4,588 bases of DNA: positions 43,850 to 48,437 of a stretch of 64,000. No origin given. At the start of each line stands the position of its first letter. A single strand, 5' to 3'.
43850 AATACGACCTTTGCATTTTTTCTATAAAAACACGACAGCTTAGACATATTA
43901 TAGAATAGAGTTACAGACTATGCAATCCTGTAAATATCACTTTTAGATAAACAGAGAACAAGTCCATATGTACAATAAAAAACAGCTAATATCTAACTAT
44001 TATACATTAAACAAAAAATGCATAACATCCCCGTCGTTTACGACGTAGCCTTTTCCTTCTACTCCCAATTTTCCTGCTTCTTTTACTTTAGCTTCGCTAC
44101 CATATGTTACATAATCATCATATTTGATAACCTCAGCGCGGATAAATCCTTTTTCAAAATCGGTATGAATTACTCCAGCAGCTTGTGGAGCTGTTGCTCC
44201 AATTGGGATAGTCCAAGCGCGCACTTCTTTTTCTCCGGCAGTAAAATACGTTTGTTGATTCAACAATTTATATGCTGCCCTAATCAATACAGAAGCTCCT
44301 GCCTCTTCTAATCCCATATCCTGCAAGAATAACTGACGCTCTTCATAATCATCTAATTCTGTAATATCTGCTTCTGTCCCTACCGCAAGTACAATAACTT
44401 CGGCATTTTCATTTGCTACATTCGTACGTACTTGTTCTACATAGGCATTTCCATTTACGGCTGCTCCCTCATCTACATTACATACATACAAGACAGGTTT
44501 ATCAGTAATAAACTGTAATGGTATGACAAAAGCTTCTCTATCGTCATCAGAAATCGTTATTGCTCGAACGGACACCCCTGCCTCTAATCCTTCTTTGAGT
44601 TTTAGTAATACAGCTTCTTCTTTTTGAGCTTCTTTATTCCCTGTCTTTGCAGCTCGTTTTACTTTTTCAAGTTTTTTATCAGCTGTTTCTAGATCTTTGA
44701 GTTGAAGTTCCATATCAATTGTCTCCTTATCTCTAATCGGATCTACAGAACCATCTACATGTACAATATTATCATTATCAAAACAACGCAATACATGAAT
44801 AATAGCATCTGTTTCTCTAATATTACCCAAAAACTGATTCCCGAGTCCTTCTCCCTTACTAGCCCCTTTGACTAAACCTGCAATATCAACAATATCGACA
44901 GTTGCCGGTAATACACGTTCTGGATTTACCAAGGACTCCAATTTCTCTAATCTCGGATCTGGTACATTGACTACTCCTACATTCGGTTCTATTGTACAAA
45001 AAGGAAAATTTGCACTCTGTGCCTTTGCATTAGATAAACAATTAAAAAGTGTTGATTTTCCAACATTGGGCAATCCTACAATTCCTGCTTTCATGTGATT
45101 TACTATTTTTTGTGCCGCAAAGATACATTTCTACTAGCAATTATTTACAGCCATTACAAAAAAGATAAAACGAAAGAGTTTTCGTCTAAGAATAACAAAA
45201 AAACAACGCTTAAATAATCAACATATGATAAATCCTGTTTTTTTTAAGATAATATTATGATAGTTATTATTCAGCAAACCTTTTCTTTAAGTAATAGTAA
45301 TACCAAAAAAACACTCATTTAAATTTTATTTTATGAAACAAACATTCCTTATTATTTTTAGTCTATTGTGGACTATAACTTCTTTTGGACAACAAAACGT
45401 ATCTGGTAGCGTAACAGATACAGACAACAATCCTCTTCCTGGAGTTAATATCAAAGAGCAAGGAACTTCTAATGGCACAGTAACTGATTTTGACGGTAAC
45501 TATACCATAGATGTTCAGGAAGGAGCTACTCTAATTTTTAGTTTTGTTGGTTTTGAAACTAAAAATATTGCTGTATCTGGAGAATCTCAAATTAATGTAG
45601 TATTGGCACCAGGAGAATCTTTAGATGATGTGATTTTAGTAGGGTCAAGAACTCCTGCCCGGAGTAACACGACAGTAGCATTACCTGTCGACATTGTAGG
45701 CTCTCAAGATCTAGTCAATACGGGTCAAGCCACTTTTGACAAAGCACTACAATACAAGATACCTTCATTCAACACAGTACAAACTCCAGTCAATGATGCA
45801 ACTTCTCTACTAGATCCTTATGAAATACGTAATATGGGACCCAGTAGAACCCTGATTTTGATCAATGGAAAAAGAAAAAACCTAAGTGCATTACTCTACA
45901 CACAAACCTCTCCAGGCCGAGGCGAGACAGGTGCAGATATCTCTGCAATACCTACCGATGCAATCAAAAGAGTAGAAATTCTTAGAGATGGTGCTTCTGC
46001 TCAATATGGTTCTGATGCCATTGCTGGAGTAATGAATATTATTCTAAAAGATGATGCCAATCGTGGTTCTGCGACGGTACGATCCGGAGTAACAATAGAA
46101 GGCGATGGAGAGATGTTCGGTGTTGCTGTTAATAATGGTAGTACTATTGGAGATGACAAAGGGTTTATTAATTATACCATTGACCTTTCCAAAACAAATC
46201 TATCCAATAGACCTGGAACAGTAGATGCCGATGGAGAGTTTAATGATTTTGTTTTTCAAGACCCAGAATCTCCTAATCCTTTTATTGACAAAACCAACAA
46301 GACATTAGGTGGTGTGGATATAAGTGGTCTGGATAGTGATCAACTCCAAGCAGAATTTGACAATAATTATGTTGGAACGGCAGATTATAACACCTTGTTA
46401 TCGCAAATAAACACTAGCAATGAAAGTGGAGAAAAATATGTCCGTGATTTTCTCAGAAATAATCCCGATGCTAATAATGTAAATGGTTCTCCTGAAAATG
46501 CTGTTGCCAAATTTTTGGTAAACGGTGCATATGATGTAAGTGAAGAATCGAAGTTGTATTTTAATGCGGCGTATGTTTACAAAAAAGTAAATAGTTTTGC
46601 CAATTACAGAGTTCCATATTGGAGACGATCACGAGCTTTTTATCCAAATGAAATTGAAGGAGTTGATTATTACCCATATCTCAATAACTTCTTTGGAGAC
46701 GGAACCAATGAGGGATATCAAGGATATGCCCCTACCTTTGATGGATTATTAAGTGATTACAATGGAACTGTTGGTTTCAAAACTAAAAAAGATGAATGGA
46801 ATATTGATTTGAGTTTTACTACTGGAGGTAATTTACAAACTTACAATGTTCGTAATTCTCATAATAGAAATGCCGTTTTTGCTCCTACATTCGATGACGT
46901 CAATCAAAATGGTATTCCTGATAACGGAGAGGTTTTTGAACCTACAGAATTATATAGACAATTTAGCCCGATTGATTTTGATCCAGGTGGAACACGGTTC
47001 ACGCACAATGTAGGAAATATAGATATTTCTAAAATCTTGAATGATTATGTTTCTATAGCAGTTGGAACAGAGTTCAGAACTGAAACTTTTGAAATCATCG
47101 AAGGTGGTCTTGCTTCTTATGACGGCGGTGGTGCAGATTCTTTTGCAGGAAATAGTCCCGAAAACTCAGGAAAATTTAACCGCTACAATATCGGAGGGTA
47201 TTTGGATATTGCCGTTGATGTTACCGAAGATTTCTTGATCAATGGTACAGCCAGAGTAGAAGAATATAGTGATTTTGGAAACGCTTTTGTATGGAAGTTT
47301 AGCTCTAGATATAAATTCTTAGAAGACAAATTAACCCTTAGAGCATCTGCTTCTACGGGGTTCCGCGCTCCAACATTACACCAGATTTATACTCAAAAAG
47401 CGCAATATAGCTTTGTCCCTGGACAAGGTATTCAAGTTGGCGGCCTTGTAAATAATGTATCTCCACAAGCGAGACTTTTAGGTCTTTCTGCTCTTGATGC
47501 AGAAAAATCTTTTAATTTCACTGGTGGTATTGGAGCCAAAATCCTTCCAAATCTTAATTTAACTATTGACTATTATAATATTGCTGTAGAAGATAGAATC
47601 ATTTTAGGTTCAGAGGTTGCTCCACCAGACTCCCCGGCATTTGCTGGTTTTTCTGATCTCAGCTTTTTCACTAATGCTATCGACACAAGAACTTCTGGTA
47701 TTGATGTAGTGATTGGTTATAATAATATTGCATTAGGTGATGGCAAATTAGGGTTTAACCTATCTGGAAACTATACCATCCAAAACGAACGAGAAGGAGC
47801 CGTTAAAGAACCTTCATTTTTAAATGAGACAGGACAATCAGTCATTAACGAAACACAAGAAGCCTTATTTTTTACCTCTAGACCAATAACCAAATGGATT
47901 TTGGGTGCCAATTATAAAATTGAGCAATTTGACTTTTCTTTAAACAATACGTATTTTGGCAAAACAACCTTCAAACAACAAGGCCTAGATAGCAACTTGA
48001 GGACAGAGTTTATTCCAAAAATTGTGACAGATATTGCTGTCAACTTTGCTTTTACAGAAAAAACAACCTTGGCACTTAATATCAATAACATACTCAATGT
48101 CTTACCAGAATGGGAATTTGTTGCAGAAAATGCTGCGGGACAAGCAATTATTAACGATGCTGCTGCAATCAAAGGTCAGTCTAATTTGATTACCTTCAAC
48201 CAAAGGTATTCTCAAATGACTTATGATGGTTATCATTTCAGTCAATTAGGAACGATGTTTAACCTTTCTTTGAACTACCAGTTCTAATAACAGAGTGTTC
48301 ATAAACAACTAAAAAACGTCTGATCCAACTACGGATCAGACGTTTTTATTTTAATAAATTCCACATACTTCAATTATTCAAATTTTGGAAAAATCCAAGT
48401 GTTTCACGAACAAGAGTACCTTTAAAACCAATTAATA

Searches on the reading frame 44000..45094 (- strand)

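Call 56: search_protein_families(library=pfam, proteins=[window:44000-45094:-], max_evalue=0.00001)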
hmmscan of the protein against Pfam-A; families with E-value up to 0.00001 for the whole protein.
window:44000-45094:- (364 aa): 3 families
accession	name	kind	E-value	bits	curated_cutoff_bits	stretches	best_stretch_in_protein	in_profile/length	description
PF06071.19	YchF-GTPase_C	-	2.2e-39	133.9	27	1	281-363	2-84/84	Protein of unknown function (DUF933)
PF01926.29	MMR_HSR1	-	2.8e-22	79.4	21.9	1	3-117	2-96/113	50S ribosome-binding GTPase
PF02421.24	FeoB_N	-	3.7e-08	33.5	27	1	3-44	3-44/156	Ferrous iron transport protein B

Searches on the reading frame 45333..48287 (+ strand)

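Call 56: search_protein_families(library=pfam, proteins=[window:45333-48287:+], max_evalue=0.00001)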
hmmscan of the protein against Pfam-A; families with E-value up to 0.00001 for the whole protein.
window:45333-48287:+ (984 aa): 4 families
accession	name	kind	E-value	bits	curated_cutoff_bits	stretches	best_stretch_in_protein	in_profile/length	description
PF00593.30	TonB_dep_Rec_b-barrel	-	4.9e-28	99.6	27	1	443-920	18-436/436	TonB dependent receptor-like, beta-barrel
PF07715.20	Plug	-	3.8e-18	66.4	23.9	1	115-233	5-107/107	TonB-dependent Receptor Plug Domain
PF13715.12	CarbopepD_reg_2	-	3.8e-17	62.5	32.2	1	23-93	1-78/88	CarboxypepD_reg-like domain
PF13620.12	CarboxypepD_reg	-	5.3e-10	39.9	32.3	1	23-89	2-79/82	Carboxypeptidase regulatory-like domain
